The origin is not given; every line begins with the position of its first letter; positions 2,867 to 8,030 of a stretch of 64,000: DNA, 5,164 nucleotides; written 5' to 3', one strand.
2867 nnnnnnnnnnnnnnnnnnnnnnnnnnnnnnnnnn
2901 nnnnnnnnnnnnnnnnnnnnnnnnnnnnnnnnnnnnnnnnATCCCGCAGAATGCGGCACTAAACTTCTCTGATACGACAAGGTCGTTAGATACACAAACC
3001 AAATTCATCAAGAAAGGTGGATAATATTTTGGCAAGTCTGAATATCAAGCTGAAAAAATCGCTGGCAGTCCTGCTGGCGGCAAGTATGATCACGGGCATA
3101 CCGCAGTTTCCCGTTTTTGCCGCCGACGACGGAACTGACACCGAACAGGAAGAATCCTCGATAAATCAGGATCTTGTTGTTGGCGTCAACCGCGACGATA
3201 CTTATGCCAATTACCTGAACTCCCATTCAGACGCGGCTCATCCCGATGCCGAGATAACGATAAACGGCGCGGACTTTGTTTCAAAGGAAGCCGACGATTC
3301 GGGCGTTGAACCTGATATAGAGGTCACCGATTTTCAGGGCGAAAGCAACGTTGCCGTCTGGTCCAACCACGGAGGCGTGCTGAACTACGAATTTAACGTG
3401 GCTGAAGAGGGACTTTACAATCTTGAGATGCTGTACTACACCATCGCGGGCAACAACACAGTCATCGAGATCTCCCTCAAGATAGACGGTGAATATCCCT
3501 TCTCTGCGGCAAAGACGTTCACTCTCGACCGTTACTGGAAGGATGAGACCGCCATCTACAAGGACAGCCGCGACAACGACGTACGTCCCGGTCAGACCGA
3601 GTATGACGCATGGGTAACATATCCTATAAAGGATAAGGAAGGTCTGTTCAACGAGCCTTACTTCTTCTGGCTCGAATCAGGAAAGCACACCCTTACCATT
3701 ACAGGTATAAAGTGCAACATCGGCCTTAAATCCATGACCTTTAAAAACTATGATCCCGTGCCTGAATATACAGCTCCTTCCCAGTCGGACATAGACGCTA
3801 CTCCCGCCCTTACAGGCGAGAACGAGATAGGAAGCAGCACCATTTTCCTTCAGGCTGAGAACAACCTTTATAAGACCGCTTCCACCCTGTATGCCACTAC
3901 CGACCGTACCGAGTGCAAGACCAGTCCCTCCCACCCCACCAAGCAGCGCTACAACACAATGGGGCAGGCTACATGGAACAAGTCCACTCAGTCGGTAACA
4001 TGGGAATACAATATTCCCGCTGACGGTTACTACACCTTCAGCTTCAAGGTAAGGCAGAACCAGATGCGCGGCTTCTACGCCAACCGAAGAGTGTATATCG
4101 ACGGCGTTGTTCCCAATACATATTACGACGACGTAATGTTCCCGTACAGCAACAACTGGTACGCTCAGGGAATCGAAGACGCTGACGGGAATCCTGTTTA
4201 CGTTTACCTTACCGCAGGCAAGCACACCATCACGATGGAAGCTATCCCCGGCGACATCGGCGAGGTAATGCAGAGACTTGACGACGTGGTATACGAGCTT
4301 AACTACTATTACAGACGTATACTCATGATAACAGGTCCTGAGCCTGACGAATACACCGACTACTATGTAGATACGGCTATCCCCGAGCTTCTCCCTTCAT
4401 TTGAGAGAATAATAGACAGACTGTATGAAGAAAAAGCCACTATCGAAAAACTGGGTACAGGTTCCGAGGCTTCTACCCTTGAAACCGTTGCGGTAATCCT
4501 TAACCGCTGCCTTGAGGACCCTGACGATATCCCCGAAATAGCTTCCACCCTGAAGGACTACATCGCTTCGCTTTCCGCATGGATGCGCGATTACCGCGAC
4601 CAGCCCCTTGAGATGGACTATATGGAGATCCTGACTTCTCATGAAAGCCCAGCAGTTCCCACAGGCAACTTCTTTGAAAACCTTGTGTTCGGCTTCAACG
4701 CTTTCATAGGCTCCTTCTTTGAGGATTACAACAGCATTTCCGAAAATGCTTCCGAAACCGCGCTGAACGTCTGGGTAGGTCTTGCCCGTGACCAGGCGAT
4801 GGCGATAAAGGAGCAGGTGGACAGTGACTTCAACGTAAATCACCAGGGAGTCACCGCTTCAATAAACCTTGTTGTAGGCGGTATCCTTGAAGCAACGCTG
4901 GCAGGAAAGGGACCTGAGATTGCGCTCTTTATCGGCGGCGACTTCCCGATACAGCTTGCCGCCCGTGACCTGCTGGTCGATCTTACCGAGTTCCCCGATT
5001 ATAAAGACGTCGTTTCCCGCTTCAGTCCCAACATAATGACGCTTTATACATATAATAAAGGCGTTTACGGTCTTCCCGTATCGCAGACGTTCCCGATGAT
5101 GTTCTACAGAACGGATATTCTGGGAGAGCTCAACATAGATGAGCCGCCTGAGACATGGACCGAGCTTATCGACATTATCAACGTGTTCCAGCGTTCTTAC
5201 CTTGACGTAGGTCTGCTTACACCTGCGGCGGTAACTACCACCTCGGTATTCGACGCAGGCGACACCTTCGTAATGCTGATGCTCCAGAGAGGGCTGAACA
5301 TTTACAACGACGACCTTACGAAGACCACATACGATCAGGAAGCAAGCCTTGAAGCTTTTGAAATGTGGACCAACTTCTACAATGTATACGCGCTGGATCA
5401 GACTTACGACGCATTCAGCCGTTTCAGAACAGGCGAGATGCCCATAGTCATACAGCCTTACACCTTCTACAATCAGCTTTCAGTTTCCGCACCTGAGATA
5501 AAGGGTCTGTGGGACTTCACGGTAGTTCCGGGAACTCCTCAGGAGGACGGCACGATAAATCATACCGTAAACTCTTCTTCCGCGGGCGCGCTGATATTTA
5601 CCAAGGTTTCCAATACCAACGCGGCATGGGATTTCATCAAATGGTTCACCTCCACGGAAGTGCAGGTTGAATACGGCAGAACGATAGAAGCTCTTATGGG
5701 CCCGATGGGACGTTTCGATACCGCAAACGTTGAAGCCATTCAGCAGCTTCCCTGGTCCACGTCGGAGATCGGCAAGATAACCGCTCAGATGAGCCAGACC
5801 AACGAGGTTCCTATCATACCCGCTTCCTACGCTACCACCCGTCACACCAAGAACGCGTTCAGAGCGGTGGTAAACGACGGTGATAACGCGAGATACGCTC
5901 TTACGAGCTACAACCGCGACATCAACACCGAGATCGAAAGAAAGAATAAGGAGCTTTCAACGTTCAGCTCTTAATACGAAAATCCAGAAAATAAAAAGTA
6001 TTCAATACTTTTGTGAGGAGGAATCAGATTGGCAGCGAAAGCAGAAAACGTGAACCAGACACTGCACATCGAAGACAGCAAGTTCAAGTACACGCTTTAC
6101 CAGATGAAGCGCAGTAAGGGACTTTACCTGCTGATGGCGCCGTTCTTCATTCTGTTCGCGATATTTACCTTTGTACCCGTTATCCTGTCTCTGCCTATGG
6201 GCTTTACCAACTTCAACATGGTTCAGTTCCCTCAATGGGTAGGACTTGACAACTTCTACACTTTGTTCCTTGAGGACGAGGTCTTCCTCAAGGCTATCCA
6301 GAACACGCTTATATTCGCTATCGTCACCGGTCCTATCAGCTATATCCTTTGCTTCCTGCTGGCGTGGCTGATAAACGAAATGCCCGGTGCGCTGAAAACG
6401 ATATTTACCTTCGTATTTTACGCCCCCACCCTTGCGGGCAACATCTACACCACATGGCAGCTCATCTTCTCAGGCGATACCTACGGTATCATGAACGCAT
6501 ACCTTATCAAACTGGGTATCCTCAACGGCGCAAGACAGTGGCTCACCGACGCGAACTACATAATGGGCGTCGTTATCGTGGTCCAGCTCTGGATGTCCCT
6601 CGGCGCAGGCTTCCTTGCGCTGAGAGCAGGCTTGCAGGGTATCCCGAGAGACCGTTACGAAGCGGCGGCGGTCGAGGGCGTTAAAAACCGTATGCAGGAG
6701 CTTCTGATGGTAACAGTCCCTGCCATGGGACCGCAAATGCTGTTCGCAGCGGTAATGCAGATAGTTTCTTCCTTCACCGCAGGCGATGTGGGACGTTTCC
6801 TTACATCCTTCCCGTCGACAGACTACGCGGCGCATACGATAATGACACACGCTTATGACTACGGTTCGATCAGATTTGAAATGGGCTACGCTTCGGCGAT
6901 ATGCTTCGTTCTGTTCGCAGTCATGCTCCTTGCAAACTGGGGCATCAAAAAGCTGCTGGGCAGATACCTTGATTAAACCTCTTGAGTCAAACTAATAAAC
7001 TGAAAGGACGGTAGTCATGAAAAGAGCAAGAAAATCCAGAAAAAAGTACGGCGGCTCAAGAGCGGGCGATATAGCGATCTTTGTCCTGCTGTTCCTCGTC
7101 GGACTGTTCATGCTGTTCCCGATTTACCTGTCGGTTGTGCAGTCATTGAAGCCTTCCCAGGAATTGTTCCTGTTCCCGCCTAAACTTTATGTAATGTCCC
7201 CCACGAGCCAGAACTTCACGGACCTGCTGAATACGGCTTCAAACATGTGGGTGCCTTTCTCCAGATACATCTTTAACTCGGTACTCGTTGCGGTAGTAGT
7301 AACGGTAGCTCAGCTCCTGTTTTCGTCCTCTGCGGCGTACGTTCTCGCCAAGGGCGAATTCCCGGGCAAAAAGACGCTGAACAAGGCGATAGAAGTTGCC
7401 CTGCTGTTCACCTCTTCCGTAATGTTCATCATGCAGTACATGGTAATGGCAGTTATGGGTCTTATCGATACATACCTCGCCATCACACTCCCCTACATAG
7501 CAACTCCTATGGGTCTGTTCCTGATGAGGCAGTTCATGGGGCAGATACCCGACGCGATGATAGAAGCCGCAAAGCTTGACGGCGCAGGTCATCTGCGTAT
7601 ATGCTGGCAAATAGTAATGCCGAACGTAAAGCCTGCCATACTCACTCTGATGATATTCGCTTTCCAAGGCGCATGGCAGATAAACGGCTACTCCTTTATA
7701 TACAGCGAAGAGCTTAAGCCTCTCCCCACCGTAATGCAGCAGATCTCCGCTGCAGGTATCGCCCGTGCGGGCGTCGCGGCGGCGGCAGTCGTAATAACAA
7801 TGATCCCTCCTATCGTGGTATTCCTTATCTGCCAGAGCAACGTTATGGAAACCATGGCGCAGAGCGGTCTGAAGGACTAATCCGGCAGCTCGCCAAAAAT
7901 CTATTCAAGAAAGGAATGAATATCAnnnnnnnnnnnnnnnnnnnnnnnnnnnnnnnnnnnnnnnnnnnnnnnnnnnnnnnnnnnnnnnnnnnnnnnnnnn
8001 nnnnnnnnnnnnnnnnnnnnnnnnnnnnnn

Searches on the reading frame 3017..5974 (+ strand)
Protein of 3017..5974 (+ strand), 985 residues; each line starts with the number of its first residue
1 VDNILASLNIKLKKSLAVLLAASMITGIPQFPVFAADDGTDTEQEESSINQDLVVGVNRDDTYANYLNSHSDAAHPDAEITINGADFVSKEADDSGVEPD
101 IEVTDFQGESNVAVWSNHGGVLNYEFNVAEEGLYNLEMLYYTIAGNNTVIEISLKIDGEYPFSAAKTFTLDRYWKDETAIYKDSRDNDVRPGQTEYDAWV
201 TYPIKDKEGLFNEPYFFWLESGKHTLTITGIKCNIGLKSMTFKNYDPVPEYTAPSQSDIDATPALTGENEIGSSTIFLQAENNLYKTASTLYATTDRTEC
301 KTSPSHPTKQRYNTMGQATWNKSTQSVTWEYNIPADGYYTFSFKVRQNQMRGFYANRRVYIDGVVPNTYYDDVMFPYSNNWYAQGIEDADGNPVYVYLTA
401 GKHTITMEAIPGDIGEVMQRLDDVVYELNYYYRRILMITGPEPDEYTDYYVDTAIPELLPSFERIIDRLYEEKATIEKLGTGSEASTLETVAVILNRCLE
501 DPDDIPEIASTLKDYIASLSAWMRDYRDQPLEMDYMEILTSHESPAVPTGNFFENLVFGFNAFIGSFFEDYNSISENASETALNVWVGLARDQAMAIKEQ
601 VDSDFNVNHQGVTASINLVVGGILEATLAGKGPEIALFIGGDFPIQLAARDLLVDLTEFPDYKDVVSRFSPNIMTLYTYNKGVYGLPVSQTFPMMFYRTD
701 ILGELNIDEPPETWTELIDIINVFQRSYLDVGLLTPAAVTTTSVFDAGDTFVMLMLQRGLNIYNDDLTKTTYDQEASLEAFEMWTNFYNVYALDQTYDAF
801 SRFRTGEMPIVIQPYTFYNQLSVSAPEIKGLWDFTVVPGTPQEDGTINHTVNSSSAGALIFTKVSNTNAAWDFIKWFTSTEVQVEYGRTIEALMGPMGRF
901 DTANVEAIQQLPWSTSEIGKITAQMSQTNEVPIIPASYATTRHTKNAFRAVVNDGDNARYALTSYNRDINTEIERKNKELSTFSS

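Call 63: search_protein_families(library=pfam, proteins=[window:3017-5974:+], max_evalue=0.0001)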
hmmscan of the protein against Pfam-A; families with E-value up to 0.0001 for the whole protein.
window:3017-5974:+ (985 aa): 2 families
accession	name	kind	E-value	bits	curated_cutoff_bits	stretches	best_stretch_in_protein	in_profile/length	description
PF13416.11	SBP_bac_8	-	5.3e-22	79.4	27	1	620-887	25-253/279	Bacterial extracellular solute-binding protein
PF01547.30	SBP_bac_1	-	9.3e-19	69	26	1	605-883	17-306/307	Bacterial extracellular solute-binding protein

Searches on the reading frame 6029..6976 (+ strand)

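Call 63: search_protein_families(library=pfam, proteins=[window:6029-6976:+], max_evalue=0.0001)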
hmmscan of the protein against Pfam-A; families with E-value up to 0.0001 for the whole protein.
window:6029-6976:+ (315 aa): 1 family
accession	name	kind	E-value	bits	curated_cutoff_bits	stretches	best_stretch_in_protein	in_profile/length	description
PF00528.27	BPD_transp_1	-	7.7e-07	29.5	26.4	1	121-304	19-173/184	Binding-protein-dependent transport system inner membrane component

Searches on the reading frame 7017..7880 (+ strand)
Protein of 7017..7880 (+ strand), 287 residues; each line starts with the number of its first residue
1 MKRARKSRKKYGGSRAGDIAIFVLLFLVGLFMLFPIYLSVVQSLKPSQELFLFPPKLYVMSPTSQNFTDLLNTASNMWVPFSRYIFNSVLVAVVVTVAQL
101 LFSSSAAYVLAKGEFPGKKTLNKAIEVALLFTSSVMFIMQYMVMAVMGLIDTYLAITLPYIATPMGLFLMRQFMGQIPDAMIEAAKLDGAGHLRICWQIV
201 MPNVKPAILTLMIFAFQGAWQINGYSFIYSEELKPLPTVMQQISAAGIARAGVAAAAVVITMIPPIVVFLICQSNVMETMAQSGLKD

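Call 63: search_protein_families(library=pfam, proteins=[window:7017-7880:+], max_evalue=0.0001)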
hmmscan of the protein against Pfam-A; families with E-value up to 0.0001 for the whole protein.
window:7017-7880:+ (287 aa): 1 family
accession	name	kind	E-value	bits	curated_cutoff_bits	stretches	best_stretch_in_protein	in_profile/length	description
PF00528.27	BPD_transp_1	-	3.8e-12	46.7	26.4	1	129-273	24-175/184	Binding-protein-dependent transport system inner membrane component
